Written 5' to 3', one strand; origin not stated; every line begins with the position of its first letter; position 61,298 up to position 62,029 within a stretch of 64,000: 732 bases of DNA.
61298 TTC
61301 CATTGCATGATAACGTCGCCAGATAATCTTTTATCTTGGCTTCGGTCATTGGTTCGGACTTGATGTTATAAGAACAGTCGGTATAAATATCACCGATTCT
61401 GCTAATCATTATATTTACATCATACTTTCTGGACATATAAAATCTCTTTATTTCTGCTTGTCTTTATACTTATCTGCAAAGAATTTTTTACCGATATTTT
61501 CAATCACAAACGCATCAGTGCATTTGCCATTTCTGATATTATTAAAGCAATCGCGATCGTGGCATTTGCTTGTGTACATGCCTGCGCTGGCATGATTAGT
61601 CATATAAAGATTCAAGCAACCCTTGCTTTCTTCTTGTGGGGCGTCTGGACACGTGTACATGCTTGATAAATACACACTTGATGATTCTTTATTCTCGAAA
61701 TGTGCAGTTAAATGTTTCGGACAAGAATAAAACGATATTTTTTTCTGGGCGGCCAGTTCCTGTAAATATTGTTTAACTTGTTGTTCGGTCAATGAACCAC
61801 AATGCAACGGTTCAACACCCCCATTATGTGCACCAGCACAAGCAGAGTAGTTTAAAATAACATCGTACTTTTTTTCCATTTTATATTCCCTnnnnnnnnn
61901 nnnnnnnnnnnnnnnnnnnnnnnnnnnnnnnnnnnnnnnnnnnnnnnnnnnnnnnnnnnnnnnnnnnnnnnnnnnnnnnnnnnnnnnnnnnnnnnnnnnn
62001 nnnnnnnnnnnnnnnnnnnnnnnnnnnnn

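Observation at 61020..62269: Three tandem paralogs of an unrecognised Cys-rich small-protein family inserted in gatCAB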

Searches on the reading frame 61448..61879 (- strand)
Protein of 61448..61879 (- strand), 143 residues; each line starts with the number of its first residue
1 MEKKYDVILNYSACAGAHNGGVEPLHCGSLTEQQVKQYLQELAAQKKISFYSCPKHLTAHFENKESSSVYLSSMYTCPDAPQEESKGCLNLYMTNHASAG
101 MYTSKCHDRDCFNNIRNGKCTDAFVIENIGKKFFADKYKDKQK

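Call 3: search_protein_families(library=pfam, proteins=[window:61448-61879:-], max_evalue=1)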
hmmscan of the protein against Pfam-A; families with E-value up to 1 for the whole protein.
window:61448-61879:- (143 aa): 3 families
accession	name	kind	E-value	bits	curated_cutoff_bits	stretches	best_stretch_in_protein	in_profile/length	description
PF13495.12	Phage_int_SAM_4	-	0.058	14.2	27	1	26-52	37-63/85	Phage integrase, N-terminal SAM-like domain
PF15951.10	MITF_TFEB_C_3_N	-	0.084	13.8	27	1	31-86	77-133/152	MITF/TFEB/TFEC/TFE3 N-terminus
PF03121.20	Herpes_UL52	-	0.11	12.9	21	1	74-121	20-71/75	Herpesviridae UL52/UL70 DNA primase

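Call 6: search_protein_families(library=ncbifam, proteins=[window:61448-61879:-], max_evalue=1)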
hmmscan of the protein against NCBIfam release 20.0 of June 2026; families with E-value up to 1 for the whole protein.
window:61448-61879:- (143 aa): 0 families

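Call 7: search_protein_families(library=phrogs, proteins=[window:61448-61879:-], max_evalue=1)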
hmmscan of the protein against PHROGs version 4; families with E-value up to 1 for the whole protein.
window:61448-61879:- (143 aa): 1 family
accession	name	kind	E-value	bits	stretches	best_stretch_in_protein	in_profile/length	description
phrog_7866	-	unknown function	0.15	13.1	1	27-65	4-41/70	-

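Call 27: predict_structure(alignment_id=A3)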
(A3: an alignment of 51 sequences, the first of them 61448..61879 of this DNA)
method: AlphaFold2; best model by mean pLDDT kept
length: 143 residues; sequences in the alignment: 51
mean_pLDDT: 88.0   pTM: 0.81
mean pLDDT of the five models: 88.0, 87.0, 86.7, 85.6, 83.5
residues with pLDDT >= 90: 97; 70-90: 26; 50-70: 18; < 50: 2
segments of 3 or more residues with pLDDT < 50: none
pLDDT, mean of each block of 10 residues (from residue 1): 93 68 92 98 93 91 94 94 93 79 72 93 95 91 47
secondary structure, 60 per line:
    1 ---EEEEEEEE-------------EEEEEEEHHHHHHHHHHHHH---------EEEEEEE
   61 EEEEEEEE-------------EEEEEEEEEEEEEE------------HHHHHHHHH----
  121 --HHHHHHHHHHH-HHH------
elements in order: E4-11 E25-31 H32-44 E54-68 E82-95 H108-116 H123-133
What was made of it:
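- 61448..61879 (-): Paralog B (143 aa), a typical family member. Invariant Cys: C53, C106, C111, C120. The C-terminal module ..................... lies within 61451-61564. AlphaFold model pLDDT 88, pTM 0.81 (call 27).
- Closest known: RNA polymerase alpha C-terminal domain. Different: The predicted secondary structure differs (call 27).
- Fold. pLDDT is 88 and pTM 0.81 (call 27). AlphaFold puts NIGKK inside a continuous helix, not a hairpin (call 27).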

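Call 29: search_protein_representatives(alignment_id=A3)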
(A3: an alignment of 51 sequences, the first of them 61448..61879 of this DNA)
Query: 51 sequences, 134 profile positions. Proteins with E-value up to 0.001 (for the whole library): 322; up to 1e-10: 139; up to 1e-30: 8. The best 150 are listed.
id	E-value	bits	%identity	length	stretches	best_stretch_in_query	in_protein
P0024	3.5e-41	157.1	-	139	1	2-134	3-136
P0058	5.8e-33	130.5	-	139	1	2-134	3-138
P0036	1.3e-32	129.3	-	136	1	15-132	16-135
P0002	1.9e-32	128.8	-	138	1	1-133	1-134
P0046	3.9e-32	127.8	-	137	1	6-133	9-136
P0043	1.8e-31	125.7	-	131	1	1-133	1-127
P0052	2.5e-31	125.2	-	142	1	2-134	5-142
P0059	7.0e-31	123.8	-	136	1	1-133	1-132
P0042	5.5e-30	120.9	-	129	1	17-134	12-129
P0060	6.2e-30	120.7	-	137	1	1-134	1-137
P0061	6.4e-30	120.7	-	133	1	1-123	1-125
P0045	6.6e-30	120.6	-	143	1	9-134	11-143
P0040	9.4e-30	120.1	-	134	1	5-134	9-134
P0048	1.0e-29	120.0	-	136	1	1-132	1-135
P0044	2.2e-29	118.9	-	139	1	2-134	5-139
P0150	2.0e-12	64.1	-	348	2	75-134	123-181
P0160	6.4e-12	62.4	-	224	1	4-133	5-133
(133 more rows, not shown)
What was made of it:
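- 322 clusters at 50% identity have near-constant length (call 29).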

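Call 30: fold_search(model_id=the predicted structure, library=pdb)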
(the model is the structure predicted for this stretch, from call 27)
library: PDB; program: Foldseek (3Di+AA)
matches with E <= 10: 349; with E <= 0.001: 0
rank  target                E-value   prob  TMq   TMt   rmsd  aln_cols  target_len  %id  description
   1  8dpa_A                2.0e-01  0.08  0.19  0.19  13.1       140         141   12  Crystal structure of the homodimeric AvrM14-B Nudix hydrolase effector from Melampsora lini (released 2023-01-25)
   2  6z1p_Bj               4.4e-01  0.07  0.14  0.14  12.0        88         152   14  Structure of the mitochondrial ribosome from Tetrahymena thermophila (released 2020-06-24)
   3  8fvy_G                5.0e-01  0.11  0.22  0.17   9.4       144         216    6  40S subunit of the Giardia lamblia 80S ribosome (released 2024-01-24)
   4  8g4s_G                5.3e-01  0.13  0.23  0.19   9.6       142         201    6  40S ribosomal subunit of the 80S Giardia intestinalis assemblage A ribosome with Emetine bound in V2 conformation with (released 2024-01-31)
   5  6lsr_3                5.3e-01  0.06  0.16  0.10  13.0       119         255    5  Cryo-EM structure of a pre-60S ribosomal subunit - state B (released 2020-08-26)
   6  6lqm_3                8.2e-01  0.07  0.22  0.14  11.7       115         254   10  Cryo-EM structure of a pre-60S ribosomal subunit - state C (released 2020-08-26)
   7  3wrd_B                9.2e-01  0.06  0.21  0.12  10.0       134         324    8  Crystal Structure of the KIF5C Motor Domain Without Any Nucleotide (released 2015-04-01)
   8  8hfr_Pv               9.8e-01  0.03  0.14  0.16  17.9       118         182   13  NPC-trapped pre-60S particle (released 2023-04-12)
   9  2g0q_MODEL_1_A        1.0e+00  0.04  0.20  0.20  16.7       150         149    9  Solution structure of At5g39720.1 from Arabidopsis thaliana (released 2006-02-28)
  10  3n77_A                1.1e+00  0.07  0.22  0.22  10.1       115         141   10  Crystal structure of Idp01880, putative NTP pyrophosphohydrolase of Salmonella typhimurium LT2 (released 2010-08-18)
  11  1qqr_A                1.2e+00  0.18  0.30  0.31   9.4       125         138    8  CRYSTAL STRUCTURE OF STREPTOKINASE DOMAIN B (released 1999-06-17)
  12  3juc                  1.2e+00  0.06  0.23  0.22  11.3       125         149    8  Human gamma-glutamylamine cyclotransferase complex with 5-oxoproline (released 2010-02-09)
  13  6ylx_P                1.2e+00  0.06  0.19  0.16  16.8        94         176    8  pre-60S State NE1 (TAP-Flag-Nop53) (released 2020-07-29)
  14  8p3k_B                1.3e+00  0.03  0.14  0.11  15.0       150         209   10  Fusion hSlp2-a_Rab27A non-covalent complex with compound IMP-2505 (released 2024-11-20)
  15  4aqv_C                1.3e+00  0.07  0.23  0.12   8.5       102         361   12  Model of human kinesin-5 motor domain (3HQD) and mammalian tubulin heterodimer (1JFF) docked into the 9.7-angstrom cry (released 2012-11-21)
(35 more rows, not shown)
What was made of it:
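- On Any solved structure or viral predicted structure: Foldseek against PDB had best E=0.2 and TM<=0.31 (call 30).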

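Call 32: search_solved_structures(query=A3, max_evalue=10, show_alignments=2)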
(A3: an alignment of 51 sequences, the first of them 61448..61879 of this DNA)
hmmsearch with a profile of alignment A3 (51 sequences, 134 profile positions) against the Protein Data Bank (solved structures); distinct sequences matched with E-value up to 10: 0.
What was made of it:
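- On Any solved structure or viral predicted structure: The PDB profile search gave 0 hits at E<=10 (call 32).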

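Call 33: find_related_loci(query=A3, collection=genome_contigs, flank=4000)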
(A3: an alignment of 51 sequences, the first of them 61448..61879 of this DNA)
Query A3 (143 aa) in genome_contigs; peptide patterns used: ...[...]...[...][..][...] (x = any residue, [..] = any of these).
41 stretches matched a pattern; 14 encode a relative of the query (tblastn E <= 1e-3); 14 distinct loci.
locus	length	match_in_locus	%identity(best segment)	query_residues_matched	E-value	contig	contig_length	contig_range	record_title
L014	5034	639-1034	50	2-140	5e-41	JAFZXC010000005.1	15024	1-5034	MAG: Alphaproteobacteria bacterium isolate RGIG8177 Water_buffalos_Rumen-3__c253686, whole genome shotgun sequence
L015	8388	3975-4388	49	1-143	7e-39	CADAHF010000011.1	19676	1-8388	MAG: uncultured proteobacterium isolate RUG13292 genome assembly, contig: RUG13292_asm_11, whole genome shotgun sequence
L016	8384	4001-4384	35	3-138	3e-19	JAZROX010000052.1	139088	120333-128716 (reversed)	MAG: Candidatus Enterousia sp. isolate T1900045382_YK20190072.MAGScoT_cleanbin_000029 SGB_6903_k141_663607, whole genome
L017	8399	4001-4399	29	2-143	6e-12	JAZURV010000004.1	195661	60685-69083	MAG: Candidatus Enterousia sp. isolate T1900044850_TS20190316.MAGScoT_cleanbin_000038 SGB_3006_k141_34778, whole genome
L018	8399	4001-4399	29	2-143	7e-12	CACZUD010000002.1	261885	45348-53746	MAG: uncultured proteobacterium isolate RUG12958 genome assembly, contig: RUG12958_asm_2, whole genome shotgun sequence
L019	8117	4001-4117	62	105-143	1e-11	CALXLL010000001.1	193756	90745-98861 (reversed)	MAG: uncultured Alphaproteobacteria bacterium isolate BRZ_E__bin176 genome assembly, contig: BRZ_E__NODE_47_length_19375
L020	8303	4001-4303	33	26-141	1e-11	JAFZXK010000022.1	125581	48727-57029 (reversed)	MAG: Alphaproteobacteria bacterium isolate RGIG8185 Water_buffalos_Rumen-3__c1669434, whole genome shotgun sequence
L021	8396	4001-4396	32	8-143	4e-11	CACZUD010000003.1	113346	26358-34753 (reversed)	MAG: uncultured proteobacterium isolate RUG12958 genome assembly, contig: RUG12958_asm_3, whole genome shotgun sequence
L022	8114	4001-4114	64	102-140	8e-11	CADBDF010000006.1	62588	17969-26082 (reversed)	MAG: uncultured proteobacterium isolate RUG13870 genome assembly, contig: RUG13870_asm_6, whole genome shotgun sequence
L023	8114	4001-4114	64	102-140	7e-11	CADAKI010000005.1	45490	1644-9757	MAG: uncultured proteobacterium isolate RUG13375 genome assembly, contig: RUG13375_asm_5, whole genome shotgun sequence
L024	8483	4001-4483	64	108-136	2e-8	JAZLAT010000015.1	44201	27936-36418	MAG: Candidatus Enterousia sp. isolate T1900045073_TC20190067.MAGScoT_cleanbin_000009 SGB_4624_k141_796507, whole genome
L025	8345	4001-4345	32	23-141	6e-8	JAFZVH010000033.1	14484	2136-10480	MAG: Alphaproteobacteria bacterium isolate RGIG8130 Water_buffalos_Rumen-3__c1188814, whole genome shotgun sequence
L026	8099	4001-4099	53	110-143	2e-5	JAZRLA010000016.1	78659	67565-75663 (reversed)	MAG: Candidatus Enterousia sp. isolate T1900045443_YK20190134.MAGScoT_cleanbin_000016 SGB_7130_k141_1552465, whole genom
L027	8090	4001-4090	40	109-138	3e-4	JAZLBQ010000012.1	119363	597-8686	MAG: Candidatus Enterousia sp. isolate T1900045063_TC20190056.MAGScoT_cleanbin_000013 SGB_4572_k141_502494, whole genome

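Call 34: fold_search(model_id=the predicted structure, library=viral)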
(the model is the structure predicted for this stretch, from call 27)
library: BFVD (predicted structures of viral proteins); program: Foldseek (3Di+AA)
matches with E <= 10: 492; with E <= 0.001: 0
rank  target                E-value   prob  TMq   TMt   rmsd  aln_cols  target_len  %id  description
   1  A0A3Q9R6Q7            8.9e-02  0.16  0.20  0.15  12.8       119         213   13  (no name in the UniProt tables at hand)
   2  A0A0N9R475            1.7e-01  0.12  0.18  0.08  12.1       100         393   16  Uncharacterized protein [Chrysochromulina ericina virus CeV-01B]
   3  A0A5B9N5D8            2.2e-01  0.14  0.17  0.23   9.2        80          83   14  Uncharacterized protein [Aeromonas phage 4L372D]
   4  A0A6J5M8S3            2.7e-01  0.14  0.18  0.14  25.8        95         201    8  Uncharacterized protein [uncultured Caudovirales phage]
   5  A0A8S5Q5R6            2.8e-01  0.20  0.22  0.31  10.1        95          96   10  Uncharacterized protein [Myoviridae sp. ctAca11]
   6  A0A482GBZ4            3.2e-01  0.05  0.12  0.13  19.3       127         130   12  (no name in the UniProt tables at hand)
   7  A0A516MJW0            3.4e-01  0.20  0.19  0.36   9.6        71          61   10  (no name in the UniProt tables at hand)
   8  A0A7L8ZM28            3.4e-01  0.11  0.16  0.18   9.0        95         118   10  Uncharacterized protein [Erwinia phage pEa_SNUABM_12]
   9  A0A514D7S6            3.4e-01  0.07  0.17  0.17  20.8       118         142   12  Uncharacterized protein [Leviviridae sp.]
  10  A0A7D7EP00            3.9e-01  0.20  0.29  0.16  10.8       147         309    6  (no name in the UniProt tables at hand)
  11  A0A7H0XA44            3.9e-01  0.14  0.13  0.18   9.5        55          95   22  (no name in the UniProt tables at hand)
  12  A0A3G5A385            4.1e-01  0.11  0.23  0.20  11.2       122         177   15  Uncharacterized protein [Harvfovirus sp.]
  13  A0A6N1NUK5            4.1e-01  0.08  0.18  0.19  15.9       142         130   10  Uncharacterized protein [Tupanvirus soda lake]
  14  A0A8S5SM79            4.4e-01  0.08  0.17  0.19  38.0       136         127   10  Protein involved in gliding motility 9 Secretion System Type.5A [Myoviridae sp. ctPoO4]
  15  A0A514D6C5            4.7e-01  0.11  0.23  0.23  16.5       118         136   11  Maturation (Fragment) [Leviviridae sp.]
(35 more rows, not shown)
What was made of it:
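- On Any solved structure or viral predicted structure: Foldseek against BFVD had best E=0.09 (call 34).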

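Call 52: search_protein_families(library=padloc, proteins=[window:61448-61879:-], max_evalue=1)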
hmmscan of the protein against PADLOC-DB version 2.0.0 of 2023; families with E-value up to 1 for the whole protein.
window:61448-61879:- (143 aa): 0 families

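Call 53: search_protein_families(library=pfam, proteins=[P0150, P0160], max_evalue=0.1)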
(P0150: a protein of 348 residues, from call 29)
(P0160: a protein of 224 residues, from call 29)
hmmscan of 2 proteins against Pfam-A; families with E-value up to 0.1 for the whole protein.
P0150 (348 aa): 1 family
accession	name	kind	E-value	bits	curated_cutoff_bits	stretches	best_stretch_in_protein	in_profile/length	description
PF19010.6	DUF5739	-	0.088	13.2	25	0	54-109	47-104/114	Family of unknown function (DUF5739)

P0160 (224 aa): 1 family
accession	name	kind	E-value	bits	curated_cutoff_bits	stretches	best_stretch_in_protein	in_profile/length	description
PF10588.14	NADH-G_4Fe-4S_3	-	0.088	12.8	27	0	97-111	11-25/40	NADH-ubiquinone oxidoreductase-G iron-sulfur binding region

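Call 54: find_related_loci(query=A3, collection=viral_contigs, flank=5000)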
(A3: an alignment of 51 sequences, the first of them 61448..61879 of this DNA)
Query A3 (143 aa) in viral_contigs; peptide patterns used: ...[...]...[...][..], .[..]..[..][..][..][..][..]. (x = any residue, [..] = any of these).
12 stretches matched a pattern, but none encodes a relative of the query by tblastn (E <= 1e-3).
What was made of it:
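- On Phage-derived gene: The IMG/VR scan found no relative (call 54).
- No family member occurs in viral contigs (call 54).
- Tried and rejected: The viral-contig scan, PHROGs and PADLOC were all negative (calls 7, 52, 54).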

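Call 86: find_homologous_proteins(query=A7, max_evalue=0.01)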
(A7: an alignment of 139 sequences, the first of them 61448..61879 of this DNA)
Query A7 (139 sequences) (143 aa, profile of the alignment): 20 proteins with E <= 0.01 among 279 candidates.
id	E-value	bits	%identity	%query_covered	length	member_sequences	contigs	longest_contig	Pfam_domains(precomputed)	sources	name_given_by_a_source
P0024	7.0e-33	132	53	97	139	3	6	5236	-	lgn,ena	-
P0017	1.9e-31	127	64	99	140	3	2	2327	-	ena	-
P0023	2.3e-31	127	54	98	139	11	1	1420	-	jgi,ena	-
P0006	1.3e-30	124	75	100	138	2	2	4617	-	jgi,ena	-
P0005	2.7e-29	120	81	98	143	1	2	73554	-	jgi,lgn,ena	-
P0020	7.0e-29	119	59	100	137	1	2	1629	-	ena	-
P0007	1.5e-28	118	75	100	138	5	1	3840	-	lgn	-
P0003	4.3e-28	116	87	100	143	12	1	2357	-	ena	-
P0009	6.1e-28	116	72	100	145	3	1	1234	-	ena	-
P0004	2.4e-27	114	82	100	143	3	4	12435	-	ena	-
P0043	9.4e-27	112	31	98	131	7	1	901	-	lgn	-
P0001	1.8e-26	111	93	100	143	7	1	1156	-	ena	-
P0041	8.5e-25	105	68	27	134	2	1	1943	-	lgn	-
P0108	9.7e-23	99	31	97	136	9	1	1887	-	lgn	-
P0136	2.4e-21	94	44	22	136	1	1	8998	-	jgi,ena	-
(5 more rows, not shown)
